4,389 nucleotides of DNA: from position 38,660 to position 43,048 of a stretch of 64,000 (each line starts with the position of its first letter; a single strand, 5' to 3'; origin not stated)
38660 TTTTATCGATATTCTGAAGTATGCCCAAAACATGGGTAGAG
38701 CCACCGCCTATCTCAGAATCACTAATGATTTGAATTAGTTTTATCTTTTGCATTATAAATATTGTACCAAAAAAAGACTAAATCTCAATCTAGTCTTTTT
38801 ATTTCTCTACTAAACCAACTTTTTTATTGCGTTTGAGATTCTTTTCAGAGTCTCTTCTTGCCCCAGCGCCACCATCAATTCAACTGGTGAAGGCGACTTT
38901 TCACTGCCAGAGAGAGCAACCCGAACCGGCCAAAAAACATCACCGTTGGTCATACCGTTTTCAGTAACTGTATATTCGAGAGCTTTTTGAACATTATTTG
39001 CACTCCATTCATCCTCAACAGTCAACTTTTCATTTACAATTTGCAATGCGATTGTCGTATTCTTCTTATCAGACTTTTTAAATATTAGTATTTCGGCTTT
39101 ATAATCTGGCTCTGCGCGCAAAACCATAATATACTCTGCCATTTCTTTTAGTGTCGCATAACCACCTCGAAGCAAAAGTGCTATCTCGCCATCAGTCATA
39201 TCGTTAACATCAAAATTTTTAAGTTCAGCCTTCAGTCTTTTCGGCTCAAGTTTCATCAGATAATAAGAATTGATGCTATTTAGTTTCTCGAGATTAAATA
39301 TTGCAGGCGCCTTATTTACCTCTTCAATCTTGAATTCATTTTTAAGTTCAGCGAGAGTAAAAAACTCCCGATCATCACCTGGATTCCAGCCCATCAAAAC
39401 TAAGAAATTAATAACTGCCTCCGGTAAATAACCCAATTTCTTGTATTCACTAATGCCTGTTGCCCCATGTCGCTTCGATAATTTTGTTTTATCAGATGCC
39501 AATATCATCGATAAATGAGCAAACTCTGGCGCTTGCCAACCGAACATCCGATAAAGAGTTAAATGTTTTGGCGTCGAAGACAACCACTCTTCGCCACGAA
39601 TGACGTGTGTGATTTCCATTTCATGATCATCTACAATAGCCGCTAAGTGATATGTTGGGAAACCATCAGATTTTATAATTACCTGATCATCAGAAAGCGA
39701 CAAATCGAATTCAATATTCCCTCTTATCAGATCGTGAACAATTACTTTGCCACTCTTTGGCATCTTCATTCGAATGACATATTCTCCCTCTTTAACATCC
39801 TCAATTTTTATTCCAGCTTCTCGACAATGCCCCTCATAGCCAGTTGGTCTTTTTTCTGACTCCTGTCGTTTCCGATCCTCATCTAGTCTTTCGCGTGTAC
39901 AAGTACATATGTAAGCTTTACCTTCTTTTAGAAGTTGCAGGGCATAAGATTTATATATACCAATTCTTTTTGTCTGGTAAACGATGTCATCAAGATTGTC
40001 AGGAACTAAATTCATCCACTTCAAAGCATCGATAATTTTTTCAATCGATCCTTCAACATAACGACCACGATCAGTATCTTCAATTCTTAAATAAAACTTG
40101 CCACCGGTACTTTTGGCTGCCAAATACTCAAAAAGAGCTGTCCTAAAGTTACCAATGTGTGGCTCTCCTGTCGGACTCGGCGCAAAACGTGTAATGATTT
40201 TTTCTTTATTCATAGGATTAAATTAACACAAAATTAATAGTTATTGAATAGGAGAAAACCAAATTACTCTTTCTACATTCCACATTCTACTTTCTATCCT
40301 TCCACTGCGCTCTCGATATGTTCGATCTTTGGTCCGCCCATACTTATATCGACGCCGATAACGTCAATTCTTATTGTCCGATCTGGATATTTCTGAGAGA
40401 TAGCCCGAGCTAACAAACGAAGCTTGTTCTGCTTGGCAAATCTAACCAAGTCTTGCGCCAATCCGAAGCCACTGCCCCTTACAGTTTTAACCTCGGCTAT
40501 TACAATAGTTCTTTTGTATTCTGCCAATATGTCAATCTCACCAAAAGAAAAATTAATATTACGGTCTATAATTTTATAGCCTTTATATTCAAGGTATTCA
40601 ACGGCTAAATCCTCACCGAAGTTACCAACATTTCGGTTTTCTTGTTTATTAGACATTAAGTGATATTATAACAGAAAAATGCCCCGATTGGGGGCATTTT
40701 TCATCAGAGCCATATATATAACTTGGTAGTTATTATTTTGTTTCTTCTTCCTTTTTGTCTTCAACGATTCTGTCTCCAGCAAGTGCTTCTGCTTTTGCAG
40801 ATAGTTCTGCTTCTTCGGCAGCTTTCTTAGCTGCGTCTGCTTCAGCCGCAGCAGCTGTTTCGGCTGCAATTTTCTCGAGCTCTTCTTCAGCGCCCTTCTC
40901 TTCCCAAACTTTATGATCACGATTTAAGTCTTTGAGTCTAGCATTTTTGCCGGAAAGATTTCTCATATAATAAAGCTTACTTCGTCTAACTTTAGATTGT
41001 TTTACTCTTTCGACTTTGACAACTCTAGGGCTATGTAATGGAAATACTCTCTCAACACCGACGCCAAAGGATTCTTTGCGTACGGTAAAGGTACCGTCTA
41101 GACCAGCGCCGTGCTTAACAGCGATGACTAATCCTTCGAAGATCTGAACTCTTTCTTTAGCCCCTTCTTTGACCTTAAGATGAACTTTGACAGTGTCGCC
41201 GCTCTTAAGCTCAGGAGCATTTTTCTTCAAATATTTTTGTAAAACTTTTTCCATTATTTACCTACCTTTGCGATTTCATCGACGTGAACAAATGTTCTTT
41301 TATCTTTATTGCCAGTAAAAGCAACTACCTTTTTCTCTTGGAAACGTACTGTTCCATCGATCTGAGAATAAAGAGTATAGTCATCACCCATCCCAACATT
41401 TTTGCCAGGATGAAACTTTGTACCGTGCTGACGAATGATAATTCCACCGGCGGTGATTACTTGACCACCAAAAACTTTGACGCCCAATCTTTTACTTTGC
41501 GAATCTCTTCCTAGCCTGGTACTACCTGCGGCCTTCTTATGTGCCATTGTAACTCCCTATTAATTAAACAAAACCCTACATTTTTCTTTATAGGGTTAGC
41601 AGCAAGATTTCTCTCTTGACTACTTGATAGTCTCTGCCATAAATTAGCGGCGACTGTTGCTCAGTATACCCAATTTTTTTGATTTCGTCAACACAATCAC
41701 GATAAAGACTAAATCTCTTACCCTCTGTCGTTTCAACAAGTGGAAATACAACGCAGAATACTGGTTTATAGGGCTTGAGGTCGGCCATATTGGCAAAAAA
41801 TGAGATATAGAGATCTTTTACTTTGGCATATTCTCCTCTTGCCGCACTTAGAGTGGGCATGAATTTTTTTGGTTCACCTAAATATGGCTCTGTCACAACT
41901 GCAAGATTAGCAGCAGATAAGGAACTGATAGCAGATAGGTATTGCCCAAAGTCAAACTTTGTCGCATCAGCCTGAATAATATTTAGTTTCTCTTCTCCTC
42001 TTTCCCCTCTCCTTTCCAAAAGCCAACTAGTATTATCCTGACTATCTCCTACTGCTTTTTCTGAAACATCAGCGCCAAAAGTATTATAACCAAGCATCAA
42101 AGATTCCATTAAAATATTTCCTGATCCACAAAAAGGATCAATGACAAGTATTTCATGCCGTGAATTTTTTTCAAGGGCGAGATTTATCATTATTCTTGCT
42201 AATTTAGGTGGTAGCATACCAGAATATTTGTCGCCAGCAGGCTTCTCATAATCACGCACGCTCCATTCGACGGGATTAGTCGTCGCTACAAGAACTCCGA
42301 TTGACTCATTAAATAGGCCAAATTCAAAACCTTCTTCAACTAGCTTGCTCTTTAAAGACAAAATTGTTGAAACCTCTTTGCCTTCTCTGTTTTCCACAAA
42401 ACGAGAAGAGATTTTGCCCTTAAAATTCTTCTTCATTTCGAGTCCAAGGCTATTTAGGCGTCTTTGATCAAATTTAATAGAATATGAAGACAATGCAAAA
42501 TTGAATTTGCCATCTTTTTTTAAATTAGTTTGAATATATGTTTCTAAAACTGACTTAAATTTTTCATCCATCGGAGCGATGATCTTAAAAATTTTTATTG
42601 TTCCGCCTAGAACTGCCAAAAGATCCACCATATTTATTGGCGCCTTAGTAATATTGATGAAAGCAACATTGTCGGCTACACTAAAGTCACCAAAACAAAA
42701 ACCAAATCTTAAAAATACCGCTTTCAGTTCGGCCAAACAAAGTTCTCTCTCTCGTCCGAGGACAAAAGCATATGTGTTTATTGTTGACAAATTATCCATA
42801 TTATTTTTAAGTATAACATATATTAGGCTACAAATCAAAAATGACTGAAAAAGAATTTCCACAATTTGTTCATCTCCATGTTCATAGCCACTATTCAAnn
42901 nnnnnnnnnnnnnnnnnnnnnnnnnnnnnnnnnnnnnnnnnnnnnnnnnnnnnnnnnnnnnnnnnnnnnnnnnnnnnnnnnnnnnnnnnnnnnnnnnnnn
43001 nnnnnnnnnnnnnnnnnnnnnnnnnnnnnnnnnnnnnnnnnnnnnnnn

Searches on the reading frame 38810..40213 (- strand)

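Call 7: search_protein_families(library=pfam, proteins=[window:38810-40213:-], max_evalue=0.001)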
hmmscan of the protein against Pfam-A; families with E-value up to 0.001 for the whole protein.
window:38810-40213:- (467 aa): 2 families
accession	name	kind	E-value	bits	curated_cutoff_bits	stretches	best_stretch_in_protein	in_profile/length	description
PF00749.27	tRNA-synt_1c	-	2.6e-101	339.1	23.4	1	5-312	1-313/314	tRNA synthetases class I (E and Q), catalytic domain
PF19269.4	Anticodon_2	-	5.2e-27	95.4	23.6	1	342-463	17-141/141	Anticodon binding domain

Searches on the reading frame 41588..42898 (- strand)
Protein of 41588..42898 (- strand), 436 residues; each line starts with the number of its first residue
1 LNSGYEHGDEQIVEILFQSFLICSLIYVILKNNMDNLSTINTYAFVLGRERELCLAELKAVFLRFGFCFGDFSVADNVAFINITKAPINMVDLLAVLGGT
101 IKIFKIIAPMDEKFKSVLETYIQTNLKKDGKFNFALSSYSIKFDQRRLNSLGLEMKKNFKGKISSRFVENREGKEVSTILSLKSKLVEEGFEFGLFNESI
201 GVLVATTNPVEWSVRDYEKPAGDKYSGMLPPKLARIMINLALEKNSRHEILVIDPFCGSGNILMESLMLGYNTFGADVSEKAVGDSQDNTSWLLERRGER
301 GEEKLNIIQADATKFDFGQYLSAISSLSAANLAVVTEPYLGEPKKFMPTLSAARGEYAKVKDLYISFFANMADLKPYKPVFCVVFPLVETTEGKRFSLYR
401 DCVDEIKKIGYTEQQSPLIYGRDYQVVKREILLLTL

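Call 38: search_protein_families(library=pfam, proteins=[window:41588-42898:-], max_evalue=0.01)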
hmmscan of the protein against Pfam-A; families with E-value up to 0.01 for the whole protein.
window:41588-42898:- (436 aa): 2 families
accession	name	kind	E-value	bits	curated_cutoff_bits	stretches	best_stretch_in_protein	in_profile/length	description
PF01555.25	N6_N4_Mtase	-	1.4e-07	32.1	26.7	1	171-283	135-216/221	DNA methylase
PF01170.24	UPF0020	-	5.7e-06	26.6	22.3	1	225-275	8-55/197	RMKL-like, methyltransferase domain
